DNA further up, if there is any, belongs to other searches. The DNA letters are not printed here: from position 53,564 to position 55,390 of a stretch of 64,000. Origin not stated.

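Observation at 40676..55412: About 14.6 kb bracketed by a duplicated 5' end of an alkZ/ycaQ-like gene: island insertion without a visible recombinase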

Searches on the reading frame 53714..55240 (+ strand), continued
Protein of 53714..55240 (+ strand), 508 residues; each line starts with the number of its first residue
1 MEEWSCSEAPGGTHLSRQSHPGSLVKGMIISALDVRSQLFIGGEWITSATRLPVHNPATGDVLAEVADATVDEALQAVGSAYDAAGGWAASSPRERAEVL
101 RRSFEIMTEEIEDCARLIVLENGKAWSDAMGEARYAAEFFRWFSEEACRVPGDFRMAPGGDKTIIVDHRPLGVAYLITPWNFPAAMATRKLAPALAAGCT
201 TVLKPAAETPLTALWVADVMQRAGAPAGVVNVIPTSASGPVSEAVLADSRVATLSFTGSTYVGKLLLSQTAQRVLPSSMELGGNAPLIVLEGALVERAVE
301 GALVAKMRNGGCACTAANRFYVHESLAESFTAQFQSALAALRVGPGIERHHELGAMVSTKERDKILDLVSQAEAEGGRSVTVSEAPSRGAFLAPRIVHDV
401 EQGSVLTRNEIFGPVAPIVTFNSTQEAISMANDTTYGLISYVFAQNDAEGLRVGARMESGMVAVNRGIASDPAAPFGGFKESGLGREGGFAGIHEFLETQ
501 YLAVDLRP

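Call 46: find_encoding_contigs(protein=P0016, flank=6000, max_places=3)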
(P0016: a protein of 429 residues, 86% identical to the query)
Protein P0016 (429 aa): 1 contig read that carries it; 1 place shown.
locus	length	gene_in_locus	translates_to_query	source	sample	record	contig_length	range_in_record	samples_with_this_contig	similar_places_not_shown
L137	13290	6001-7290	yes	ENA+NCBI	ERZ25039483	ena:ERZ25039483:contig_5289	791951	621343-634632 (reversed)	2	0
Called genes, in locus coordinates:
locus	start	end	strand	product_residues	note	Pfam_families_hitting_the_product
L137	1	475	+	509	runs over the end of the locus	PF00005:ABC_tran, PF13191:AAA_16 (faint), PF13304:AAA_21 (faint), PF13401:AAA_22 (faint), PF00005:ABC_tran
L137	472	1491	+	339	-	PF02653:BPD_transp_2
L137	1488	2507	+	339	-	PF02653:BPD_transp_2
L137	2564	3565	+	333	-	PF00532:Peripla_BP_1, PF13377:Peripla_BP_3 (faint), PF13407:Peripla_BP_4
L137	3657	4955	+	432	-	PF00557:Peptidase_M24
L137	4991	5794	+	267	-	PF00106:adh_short, PF08659:KR, PF13561:adh_short_C2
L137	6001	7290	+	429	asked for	PF00171:Aldedh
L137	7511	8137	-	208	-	PF00300:His_Phos_1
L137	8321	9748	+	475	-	-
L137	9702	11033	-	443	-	-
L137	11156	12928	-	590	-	PF00501:AMP-binding, PF23562:AMP-binding_C_3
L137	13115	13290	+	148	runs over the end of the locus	PF10604:Polyketide_cyc2, PF03364:Polyketide_cyc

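Call 49: search_protein_families(library=ncbifam, proteins=[window:53714-55240:+], max_evalue=1e-10)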
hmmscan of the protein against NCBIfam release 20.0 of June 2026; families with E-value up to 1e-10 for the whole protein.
window:53714-55240:+ (508 aa): 40 families (the best 25 are shown)
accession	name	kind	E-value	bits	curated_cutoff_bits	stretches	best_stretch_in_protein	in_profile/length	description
TIGR01780.1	SSADH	subfamily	4.6e-144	480.6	646.35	1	54-499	1-447/448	succinate-semialdehyde dehydrogenase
NF008415.0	PRK11241.1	equivalog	7.5e-134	447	828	1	35-505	9-481/482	NADP-dependent succinate-semialdehyde dehydrogenase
TIGR01804.1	BADH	equivalog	4.7e-105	351.8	668.6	1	40-498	1-465/467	betaine-aldehyde dehydrogenase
NF009725.0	PRK13252.1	equivalog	6.8e-102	341.4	593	1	36-506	6-481/488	betaine-aldehyde dehydrogenase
NF010000.0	PRK13473.1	subfamily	2.8e-101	339.5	615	1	37-504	3-472/475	aminobutyraldehyde dehydrogenase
NF045735.1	PaDhStyDPseudo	equivalog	1.5e-100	337.2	850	1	35-502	1-479/483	phenylacetaldehyde dehydrogenase StyD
NF006916.0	PRK09407.1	equivalog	1.1e-99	334.5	521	1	48-504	32-492/526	succinic semialdehyde dehydrogenase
TIGR02299.1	HpaE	equivalog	9.1e-96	321.3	638.35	1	39-506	3-478/488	5-carboxymethyl-2-hydroxymuconate semialdehyde dehydrogenase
NF052305.1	DioxValDhHalo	equivalog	1.2e-94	317.9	750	1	38-496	6-473/483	2,5-dioxovalerate dehydrogenase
NF006915.0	PRK09406.1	equivalog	7.2e-93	311.9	730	1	55-499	6-451/457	NADP-dependent succinic semialdehyde dehydrogenase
NF045736.1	PaDhStyDRhodo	equivalog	7.4e-93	311.7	800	1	36-500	2-473/479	phenylacetaldehyde dehydrogenase StyD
NF007497.0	PRK10090.1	equivalog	4.1e-91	306.1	500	1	36-502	6-475/480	aldehyde dehydrogenase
NF042993.1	AlphKGSA_gudD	equivalog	3.3e-90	303.2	770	1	39-496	6-472/481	alpha-ketoglutaric semialdehyde dehydrogenase GucD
TIGR03216.1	OH_muco_semi_DH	equivalog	3.8e-88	296.2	693.25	1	39-503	3-478/481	2-hydroxymuconic semialdehyde dehydrogenase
NF040648.1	lactal_redase_Meth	equivalog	2.4e-85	287.3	650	1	39-500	1-458/463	lactaldehyde dehydrogenase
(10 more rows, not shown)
